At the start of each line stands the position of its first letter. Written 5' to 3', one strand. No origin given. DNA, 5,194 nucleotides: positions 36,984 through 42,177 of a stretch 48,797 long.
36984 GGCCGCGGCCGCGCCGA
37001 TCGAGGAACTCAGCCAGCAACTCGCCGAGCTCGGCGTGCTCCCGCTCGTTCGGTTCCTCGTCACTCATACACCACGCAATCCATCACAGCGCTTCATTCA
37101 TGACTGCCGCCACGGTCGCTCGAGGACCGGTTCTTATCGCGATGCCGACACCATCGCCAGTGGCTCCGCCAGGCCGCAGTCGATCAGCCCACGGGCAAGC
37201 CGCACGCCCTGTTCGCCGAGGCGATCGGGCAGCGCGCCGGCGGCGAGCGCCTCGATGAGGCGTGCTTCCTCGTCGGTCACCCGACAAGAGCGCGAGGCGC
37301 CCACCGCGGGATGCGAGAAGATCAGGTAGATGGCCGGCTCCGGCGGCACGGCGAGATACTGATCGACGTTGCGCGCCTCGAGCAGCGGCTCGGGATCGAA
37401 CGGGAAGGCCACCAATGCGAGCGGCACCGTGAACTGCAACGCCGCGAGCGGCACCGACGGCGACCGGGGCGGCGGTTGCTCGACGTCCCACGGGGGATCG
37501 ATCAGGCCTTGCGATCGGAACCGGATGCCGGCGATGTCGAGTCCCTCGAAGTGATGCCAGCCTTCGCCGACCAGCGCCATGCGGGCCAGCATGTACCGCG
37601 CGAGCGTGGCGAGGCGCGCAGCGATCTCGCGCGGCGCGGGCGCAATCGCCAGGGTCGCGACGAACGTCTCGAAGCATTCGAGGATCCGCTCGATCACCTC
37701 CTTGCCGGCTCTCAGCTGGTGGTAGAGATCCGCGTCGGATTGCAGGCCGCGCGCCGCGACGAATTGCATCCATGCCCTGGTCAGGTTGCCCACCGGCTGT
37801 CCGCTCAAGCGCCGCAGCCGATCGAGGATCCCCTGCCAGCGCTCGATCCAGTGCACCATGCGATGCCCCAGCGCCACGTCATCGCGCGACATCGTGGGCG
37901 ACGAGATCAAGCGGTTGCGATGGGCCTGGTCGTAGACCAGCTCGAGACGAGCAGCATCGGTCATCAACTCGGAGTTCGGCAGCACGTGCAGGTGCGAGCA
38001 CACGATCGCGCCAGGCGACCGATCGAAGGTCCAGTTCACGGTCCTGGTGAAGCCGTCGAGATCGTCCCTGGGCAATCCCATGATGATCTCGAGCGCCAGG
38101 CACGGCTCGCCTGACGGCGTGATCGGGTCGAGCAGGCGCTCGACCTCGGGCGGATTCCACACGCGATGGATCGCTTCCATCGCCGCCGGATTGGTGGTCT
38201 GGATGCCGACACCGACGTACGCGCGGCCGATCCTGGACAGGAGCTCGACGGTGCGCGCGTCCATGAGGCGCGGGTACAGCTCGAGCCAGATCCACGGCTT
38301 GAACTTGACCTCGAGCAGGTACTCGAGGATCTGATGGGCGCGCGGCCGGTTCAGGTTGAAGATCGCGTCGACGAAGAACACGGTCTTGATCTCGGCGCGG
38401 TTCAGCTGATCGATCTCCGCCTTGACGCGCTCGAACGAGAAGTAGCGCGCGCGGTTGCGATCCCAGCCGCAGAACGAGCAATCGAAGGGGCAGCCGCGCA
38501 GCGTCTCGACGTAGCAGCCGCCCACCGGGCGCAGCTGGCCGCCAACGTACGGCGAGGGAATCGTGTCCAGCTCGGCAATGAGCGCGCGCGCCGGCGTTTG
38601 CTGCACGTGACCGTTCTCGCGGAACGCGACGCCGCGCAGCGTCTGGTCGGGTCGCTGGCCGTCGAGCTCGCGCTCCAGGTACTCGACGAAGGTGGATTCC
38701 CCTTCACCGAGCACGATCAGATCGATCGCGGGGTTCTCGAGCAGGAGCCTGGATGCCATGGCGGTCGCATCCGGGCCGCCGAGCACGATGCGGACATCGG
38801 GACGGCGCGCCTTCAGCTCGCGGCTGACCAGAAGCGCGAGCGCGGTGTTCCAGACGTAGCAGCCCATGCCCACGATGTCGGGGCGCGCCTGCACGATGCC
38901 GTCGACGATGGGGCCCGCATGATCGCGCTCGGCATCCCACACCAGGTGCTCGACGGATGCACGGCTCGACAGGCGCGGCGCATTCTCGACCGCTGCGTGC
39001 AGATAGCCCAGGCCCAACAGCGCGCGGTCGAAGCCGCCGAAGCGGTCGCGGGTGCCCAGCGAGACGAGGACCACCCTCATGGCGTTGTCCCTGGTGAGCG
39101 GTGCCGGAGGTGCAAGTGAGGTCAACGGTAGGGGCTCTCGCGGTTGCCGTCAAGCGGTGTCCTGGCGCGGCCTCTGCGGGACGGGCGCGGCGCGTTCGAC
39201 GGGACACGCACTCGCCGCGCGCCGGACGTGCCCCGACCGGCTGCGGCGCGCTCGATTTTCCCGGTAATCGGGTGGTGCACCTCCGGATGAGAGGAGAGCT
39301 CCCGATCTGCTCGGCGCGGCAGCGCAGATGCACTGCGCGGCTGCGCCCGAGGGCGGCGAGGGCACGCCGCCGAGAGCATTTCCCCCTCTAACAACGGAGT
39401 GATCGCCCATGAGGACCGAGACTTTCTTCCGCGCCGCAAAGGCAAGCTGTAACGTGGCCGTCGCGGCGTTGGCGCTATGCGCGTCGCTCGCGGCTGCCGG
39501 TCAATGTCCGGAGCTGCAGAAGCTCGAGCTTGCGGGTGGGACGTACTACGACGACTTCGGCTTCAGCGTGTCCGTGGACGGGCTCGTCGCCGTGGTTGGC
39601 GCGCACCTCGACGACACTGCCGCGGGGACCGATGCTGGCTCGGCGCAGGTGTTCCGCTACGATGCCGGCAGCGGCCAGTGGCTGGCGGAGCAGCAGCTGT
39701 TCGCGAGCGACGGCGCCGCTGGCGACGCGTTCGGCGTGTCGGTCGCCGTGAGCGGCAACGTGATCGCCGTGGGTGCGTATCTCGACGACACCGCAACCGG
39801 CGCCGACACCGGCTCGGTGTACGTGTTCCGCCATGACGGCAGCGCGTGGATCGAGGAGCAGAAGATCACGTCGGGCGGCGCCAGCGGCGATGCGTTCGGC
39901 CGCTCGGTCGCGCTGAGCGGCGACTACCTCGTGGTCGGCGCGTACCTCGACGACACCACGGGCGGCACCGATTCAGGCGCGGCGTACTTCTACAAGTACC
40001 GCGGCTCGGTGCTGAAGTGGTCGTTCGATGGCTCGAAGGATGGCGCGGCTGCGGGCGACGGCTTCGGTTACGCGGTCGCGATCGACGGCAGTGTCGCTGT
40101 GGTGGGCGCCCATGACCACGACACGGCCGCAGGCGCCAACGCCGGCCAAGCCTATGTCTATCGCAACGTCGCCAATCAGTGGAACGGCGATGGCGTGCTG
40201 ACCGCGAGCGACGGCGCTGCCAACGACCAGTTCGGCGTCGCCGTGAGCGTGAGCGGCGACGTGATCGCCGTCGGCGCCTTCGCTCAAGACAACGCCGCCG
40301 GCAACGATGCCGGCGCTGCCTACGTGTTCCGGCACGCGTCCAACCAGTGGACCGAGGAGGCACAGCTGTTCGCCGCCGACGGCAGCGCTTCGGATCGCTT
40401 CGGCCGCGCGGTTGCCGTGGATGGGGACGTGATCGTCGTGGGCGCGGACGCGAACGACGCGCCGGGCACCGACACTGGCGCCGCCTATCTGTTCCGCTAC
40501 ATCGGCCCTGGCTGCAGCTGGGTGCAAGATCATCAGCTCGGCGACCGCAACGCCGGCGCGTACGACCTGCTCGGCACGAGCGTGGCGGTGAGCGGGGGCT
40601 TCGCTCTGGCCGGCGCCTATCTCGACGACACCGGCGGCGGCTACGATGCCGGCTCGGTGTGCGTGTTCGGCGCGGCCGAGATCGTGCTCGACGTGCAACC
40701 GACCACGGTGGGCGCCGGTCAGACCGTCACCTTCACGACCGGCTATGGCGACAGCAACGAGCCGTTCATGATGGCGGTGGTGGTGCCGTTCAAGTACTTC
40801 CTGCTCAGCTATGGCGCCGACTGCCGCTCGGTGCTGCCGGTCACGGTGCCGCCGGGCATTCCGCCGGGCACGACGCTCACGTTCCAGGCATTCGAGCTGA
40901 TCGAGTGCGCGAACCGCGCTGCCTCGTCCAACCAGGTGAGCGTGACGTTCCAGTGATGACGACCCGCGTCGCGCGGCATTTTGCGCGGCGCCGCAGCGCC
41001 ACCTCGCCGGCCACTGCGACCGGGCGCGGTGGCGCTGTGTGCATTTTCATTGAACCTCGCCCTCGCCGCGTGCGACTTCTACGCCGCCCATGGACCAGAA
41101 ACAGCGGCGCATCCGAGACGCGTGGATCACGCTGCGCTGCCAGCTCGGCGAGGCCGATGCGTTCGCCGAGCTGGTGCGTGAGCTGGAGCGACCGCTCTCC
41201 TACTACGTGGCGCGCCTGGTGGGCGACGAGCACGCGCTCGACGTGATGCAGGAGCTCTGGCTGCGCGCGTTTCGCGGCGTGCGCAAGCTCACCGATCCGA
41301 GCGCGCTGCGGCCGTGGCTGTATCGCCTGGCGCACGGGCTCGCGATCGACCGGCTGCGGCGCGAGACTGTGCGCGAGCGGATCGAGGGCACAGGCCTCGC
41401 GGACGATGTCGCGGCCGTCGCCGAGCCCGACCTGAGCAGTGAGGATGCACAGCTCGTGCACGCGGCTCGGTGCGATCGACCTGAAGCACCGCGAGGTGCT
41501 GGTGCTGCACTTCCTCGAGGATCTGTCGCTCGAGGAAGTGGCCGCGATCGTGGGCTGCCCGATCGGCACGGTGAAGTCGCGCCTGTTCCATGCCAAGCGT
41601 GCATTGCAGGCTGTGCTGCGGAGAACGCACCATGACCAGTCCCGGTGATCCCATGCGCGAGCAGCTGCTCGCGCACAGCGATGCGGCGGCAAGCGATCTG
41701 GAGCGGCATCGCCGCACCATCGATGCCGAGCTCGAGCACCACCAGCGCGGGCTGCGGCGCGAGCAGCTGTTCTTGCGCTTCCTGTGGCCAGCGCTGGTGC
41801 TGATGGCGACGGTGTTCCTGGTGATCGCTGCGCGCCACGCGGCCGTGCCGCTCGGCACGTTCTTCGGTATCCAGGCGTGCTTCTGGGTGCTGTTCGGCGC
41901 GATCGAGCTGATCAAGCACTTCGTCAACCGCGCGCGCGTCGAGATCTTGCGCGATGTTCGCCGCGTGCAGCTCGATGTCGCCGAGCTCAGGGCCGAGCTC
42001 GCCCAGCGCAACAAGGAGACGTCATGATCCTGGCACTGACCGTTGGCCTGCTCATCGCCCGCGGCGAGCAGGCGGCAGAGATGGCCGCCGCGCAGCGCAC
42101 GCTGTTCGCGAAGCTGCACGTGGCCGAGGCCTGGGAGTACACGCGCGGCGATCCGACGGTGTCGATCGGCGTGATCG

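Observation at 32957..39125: Cassette of two B12-binding radical SAM enzymes flanking a membrane-anchored hypothetical, next to an SGNH hydrolase and the ABC ATPase: candidate undescribed modification system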

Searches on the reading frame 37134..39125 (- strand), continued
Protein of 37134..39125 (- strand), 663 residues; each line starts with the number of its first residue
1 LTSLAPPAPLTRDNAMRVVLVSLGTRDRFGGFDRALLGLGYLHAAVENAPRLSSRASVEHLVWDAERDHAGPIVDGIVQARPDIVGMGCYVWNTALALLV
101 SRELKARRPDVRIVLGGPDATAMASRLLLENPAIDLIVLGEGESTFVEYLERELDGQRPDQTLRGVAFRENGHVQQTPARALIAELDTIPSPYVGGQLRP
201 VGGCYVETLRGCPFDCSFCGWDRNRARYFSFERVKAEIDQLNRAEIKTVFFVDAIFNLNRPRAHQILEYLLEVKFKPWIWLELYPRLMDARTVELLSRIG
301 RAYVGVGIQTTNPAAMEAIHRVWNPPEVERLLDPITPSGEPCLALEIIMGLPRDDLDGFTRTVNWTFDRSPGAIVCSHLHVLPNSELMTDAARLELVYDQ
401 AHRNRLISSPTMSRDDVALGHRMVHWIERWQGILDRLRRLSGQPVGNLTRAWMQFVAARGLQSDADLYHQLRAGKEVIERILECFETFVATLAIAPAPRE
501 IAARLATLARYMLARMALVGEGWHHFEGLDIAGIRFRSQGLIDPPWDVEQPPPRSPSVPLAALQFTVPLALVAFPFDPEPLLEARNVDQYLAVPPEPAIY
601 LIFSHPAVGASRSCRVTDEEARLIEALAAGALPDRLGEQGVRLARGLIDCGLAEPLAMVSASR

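Call 71: fold_search(model_id=the predicted structure, library=pdb)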
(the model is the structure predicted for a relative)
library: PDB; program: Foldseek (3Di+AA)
matches with E <= 10: 1811; with E <= 0.001: 55
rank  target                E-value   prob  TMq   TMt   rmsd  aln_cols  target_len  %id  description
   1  9n1d                  9.9e-31  1.00  0.66  0.68   4.2       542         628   21  Crystal structure of CysS from Corallococcus sp. CA054B with 5'-deoxyadenosine and methionine bound (released 2026-01-28)
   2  9n1b                  1.2e-30  1.00  0.66  0.69   7.8       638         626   19  Crystal structure of CysS from Corallococcus sp. CA054B with 5'-deoxyadenosine, methionine, and pantetheinylated 3-metho (released 2026-01-28)
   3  9n1c                  1.7e-29  1.00  0.65  0.67   9.9       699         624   18  Crystal structure of CysS from Corallococcus sp. CA054B with 5'-deoxyadenosine, methionine, and pantetheinylated 3-ethox (released 2026-01-28)
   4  7kdy_A                2.3e-27  1.00  0.58  0.57  10.5       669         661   20  Crystal structure of Streptomyces tokunonesis TokK with hydroxycobalamin, 5'-deoxyadenosine, methionine, and (2R)-pant (released 2022-01-12)
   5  7kdx_A                5.0e-27  1.00  0.59  0.58  10.8       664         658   19  Crystal structure of Streptomyces tokunonesis TokK with hydroxycobalamin, 5'-deoxyadenosine, and methionine (released 2022-01-12)
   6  7kdy_B                2.0e-26  1.00  0.58  0.57  11.2       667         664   19  Crystal structure of Streptomyces tokunonesis TokK with hydroxycobalamin, 5'-deoxyadenosine, methionine, and (2R)-pant (released 2022-01-12)
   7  7kdx_B                5.9e-26  1.00  0.59  0.58  10.7       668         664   19  Crystal structure of Streptomyces tokunonesis TokK with hydroxycobalamin, 5'-deoxyadenosine, and methionine (released 2022-01-12)
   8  5ul4                  6.0e-19  1.00  0.52  0.47  10.8       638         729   16  Structure of Cobalamin-dependent S-adenosylmethionine radical enzyme OxsB with aqua-cobalamin and S-adenosylmethionine b (released 2017-04-19)
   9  5ul3                  1.4e-18  1.00  0.52  0.47  11.0       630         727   16  Structure of Cobalamin-dependent S-adenosylmethionine radical enzyme OxsB with aqua-cobalamin bound (released 2017-04-19)
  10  6wte_A                5.9e-18  1.00  0.48  0.54   6.0       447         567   19  Structure of radical S-adenosylmethionine methyltransferase, TsrM, from Kitasatospora setae with cobalamin and [4Fe-4S (released 2020-12-23)
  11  5ul2                  7.4e-18  1.00  0.52  0.47  11.2       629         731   16  Structure of Apo, SeMet-labeled Cobalamin-dependent S-adenosylmethionine radical enzyme OxsB (released 2017-04-19)
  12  6wte_B                1.1e-17  1.00  0.47  0.57   5.4       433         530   18  Structure of radical S-adenosylmethionine methyltransferase, TsrM, from Kitasatospora setae with cobalamin and [4Fe-4S (released 2020-12-23)
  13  6wtf_A                3.8e-17  1.00  0.48  0.57   5.2       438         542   18  Structure of radical S-adenosylmethionine methyltransferase, TsrM, from Kitasatospora setae with tryptophan substrate  (released 2020-12-23)
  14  6wtf_B                1.2e-16  1.00  0.48  0.57   5.2       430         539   18  Structure of radical S-adenosylmethionine methyltransferase, TsrM, from Kitasatospora setae with tryptophan substrate  (released 2020-12-23)
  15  6fd2_B                3.2e-16  1.00  0.49  0.68   6.1       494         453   18  Radical SAM 1,2-diol dehydratase AprD4 in complex with its substrate paromamine (released 2018-01-17)
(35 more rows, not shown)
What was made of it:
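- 37134..39125 (-): rSAM2: class-B radical SAM protein of 648 aa from ATG 39080, or 663 aa from TTG 39125. Its architecture resembles CysS/TokK. Foldseek gives CysS TMq 0.66 and TokK 0.58 over 540-700 alignment columns (call 71).
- Closest known: CysS and TokK/ThnK. Different: Identity in the fold alignments is 18-21% (call 71).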

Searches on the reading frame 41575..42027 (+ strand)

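Call 77: search_protein_families(library=pfam, proteins=[window:41575-42027:+], max_evalue=0.05)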
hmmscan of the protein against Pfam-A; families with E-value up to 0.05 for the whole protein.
window:41575-42027:+ (150 aa): 1 family
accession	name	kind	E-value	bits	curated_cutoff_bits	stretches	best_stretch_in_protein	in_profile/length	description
PF20556.3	DUF6768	-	0.012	15.8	27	1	66-142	45-122/123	Family of unknown function (DUF6768)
